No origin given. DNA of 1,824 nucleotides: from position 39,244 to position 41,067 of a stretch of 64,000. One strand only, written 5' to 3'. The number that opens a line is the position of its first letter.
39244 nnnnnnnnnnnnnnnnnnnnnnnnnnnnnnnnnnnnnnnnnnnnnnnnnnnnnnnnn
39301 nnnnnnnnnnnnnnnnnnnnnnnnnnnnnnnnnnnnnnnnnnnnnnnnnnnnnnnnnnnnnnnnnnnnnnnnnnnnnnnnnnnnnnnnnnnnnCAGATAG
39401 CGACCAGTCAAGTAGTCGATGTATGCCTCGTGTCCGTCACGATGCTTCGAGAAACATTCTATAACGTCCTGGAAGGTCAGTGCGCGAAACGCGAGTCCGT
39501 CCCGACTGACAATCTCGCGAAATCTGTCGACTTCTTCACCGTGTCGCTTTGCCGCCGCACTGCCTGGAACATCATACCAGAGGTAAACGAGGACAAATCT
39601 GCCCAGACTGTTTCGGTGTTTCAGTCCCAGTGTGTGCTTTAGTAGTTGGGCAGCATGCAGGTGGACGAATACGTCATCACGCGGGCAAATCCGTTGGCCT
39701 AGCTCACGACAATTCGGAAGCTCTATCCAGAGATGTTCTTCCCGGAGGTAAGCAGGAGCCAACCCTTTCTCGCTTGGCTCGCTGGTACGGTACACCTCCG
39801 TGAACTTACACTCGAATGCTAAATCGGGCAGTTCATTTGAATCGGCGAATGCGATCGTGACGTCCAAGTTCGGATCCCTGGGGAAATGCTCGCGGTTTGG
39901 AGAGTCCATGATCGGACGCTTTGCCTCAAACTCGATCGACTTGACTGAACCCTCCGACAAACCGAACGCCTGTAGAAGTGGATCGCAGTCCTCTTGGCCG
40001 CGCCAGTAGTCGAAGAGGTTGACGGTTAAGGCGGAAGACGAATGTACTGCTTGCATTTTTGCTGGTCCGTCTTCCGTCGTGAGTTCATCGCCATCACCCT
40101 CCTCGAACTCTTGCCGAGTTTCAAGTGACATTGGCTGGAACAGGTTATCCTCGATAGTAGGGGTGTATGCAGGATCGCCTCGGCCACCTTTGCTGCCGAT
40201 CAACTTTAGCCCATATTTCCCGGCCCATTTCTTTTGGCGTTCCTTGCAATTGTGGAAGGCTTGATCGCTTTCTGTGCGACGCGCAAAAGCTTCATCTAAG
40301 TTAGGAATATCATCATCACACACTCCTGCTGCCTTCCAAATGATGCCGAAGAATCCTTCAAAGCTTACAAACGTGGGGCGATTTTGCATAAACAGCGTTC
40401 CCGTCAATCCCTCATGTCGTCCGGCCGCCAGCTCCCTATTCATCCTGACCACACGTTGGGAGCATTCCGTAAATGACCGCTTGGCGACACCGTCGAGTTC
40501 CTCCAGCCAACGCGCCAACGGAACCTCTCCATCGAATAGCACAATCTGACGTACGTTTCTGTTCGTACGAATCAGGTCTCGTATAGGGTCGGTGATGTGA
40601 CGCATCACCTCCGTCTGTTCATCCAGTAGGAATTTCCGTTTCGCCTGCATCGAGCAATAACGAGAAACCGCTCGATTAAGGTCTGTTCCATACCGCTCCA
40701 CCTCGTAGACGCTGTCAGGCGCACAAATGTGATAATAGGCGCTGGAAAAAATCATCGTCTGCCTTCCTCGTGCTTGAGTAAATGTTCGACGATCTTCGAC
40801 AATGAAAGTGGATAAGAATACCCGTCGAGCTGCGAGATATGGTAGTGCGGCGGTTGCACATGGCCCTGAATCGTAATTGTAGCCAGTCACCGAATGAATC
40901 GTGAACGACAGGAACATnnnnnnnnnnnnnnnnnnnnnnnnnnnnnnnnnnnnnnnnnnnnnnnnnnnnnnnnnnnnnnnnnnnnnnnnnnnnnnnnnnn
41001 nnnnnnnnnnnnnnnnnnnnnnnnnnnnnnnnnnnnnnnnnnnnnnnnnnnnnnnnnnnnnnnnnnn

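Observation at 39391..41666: Candidate novel pair: HEPN-like (R-x4-H) protein plus large protein with C-terminal PD-(D/E)xK-like motif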

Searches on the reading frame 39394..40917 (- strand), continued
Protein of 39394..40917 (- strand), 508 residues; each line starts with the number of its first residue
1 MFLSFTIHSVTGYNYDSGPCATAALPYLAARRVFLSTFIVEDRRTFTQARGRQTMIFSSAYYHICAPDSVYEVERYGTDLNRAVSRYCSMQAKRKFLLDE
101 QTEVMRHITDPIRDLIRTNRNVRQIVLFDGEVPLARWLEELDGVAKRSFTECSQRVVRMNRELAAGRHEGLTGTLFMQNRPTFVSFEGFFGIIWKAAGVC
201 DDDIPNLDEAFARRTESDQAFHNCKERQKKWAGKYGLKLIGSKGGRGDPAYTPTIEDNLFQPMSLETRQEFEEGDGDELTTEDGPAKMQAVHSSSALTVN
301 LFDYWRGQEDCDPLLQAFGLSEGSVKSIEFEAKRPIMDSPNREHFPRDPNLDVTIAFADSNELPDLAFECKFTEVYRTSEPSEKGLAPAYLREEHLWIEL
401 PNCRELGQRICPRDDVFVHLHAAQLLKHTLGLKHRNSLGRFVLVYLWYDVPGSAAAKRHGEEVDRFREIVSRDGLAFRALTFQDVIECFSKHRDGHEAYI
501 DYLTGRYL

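Call 54: predict_structure(alignment_id=A3)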
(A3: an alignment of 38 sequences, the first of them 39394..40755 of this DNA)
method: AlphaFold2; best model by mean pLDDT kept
length: 454 residues; sequences in the alignment: 38
mean_pLDDT: 77.8   pTM: 0.66
mean pLDDT of the five models: 77.8, 77.4, 76.7, 75.9, 75.4
residues with pLDDT >= 90: 255; 70-90: 39; 50-70: 76; < 50: 84
segments of 3 or more residues with pLDDT < 50: 1-24, 65-82, 112-135, 144-155
pLDDT, mean of each block of 10 residues (from residue 1): 32 39 51 61 51 56 49 36 55 61 56 39 28 46 45 52 89 97 94 93 97 97 90 97 98 94 91 97 97 97 86 96 80 95 98 88 92 98 96 95 97 98 98 95 97 95
secondary structure, 60 per line:
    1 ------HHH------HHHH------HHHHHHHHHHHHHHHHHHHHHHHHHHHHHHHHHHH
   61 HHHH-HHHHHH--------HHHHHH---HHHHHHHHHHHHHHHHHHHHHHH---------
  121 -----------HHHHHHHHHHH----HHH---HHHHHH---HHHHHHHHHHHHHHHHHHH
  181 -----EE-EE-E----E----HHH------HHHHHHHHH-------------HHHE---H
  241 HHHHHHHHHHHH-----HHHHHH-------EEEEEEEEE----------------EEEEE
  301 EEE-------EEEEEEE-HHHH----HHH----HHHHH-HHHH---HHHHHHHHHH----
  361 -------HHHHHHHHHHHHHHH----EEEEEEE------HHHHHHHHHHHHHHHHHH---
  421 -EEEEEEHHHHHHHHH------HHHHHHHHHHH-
elements in order: H16-19 H26-64 H66-71 H80-85 H89-111 H132-142 H153-158 H162-180 H211-219 H240-252 H258-263 E271-279 E296-303 E311-317 H319-322 H334-338 H340-343 H347-356 H368-382 E387-393 H400-417 E422-427 H428-436 H443-453

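Call 56: search_solved_structures(query=A3, max_evalue=10)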
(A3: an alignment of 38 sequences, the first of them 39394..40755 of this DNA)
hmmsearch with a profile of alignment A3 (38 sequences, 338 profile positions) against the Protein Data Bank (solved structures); distinct sequences matched with E-value up to 10: 2.
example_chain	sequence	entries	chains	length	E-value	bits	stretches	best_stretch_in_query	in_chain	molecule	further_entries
9dp5_A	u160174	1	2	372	0.35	12.9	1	113-197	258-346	Double-stranded RNA-specific editase Adar-like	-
5bu8_A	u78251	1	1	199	1.5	10.8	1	29-78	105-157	DNA stabilization protein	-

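Call 65: search_protein_families(library=phrogs, proteins=[window:39394-40755:-], max_evalue=0.1)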
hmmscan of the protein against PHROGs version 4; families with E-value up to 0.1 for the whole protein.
window:39394-40755:- (454 aa): 0 families

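Call 99: find_encoding_contigs(protein=P0141, flank=9000, max_places=2)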
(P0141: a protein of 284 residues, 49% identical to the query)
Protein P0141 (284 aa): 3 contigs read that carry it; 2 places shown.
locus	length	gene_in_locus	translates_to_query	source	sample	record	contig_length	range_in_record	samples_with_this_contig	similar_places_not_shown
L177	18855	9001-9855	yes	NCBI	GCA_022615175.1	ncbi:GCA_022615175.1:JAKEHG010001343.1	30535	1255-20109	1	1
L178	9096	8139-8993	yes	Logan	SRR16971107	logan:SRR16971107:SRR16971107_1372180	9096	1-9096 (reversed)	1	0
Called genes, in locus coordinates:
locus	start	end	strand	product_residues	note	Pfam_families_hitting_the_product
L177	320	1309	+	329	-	PF06067:DUF932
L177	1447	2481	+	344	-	PF19587:DUF6094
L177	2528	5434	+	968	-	PF00176:SNF2-rel_dom (faint), PF04851:ResIII (faint), PF00271:Helicase_C (faint)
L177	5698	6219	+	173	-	-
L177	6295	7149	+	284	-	PF12705:PDDEXK_1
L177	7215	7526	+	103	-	-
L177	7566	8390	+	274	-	-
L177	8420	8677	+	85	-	-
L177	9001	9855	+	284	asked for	PF22558:REase-ARP, PF20796:PDDEXK_13 (weak)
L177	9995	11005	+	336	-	PF08279:HTH_11 (weak), PF13280:WYL, PF25583:WCX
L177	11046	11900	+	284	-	PF04371:PAD_porph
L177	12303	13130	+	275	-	-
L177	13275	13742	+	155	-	-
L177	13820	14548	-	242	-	PF00730:HhH-GPD, PF00633:HHH (faint)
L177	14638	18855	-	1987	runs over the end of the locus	-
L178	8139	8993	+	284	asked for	PF22558:REase-ARP, PF20796:PDDEXK_13 (weak)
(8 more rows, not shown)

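Call 100: find_encoding_contigs(protein=P0143, flank=9000, max_places=1)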
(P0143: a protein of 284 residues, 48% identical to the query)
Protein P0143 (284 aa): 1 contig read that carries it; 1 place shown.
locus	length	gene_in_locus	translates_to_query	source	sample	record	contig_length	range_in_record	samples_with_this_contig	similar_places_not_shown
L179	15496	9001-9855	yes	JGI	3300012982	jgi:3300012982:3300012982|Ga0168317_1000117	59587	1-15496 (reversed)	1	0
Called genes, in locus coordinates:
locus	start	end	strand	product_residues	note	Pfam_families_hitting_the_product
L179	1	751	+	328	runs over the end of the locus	PF06067:DUF932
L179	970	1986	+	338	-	PF19587:DUF6094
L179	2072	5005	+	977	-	PF00176:SNF2-rel_dom (weak), PF04851:ResIII (faint), PF00271:Helicase_C (faint)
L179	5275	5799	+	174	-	-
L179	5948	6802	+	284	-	PF12705:PDDEXK_1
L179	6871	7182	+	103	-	-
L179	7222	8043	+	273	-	-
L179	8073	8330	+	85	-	-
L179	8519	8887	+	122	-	-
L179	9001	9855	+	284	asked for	PF22558:REase-ARP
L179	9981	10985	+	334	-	PF08279:HTH_11 (faint), PF13280:WYL, PF25583:WCX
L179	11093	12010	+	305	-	PF04371:PAD_porph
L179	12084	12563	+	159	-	-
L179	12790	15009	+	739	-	-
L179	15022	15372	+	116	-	-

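Call 103: search_protein_families(library=pfam, proteins=[L174:8151-9071:+, L177:12303-13127:+], max_evalue=0.01)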
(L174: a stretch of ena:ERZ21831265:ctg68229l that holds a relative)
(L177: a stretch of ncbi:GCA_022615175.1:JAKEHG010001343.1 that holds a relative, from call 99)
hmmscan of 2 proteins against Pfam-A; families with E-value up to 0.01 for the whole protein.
L174:8151-9071:+ (307 aa): 0 families

L177:12303-13127:+ (275 aa): 0 families

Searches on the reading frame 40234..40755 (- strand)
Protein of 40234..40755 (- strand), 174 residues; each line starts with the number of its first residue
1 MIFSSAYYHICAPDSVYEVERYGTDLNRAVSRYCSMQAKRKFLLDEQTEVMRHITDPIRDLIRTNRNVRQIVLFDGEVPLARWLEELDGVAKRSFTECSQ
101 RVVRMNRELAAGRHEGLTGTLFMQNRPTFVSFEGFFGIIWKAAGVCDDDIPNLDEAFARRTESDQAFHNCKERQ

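Call 29: find_homologous_proteins(query=window:40234-40755:-, max_evalue=10)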
Query seq(174 aa): 34 candidates shared short words with the query, none scored E <= 10.
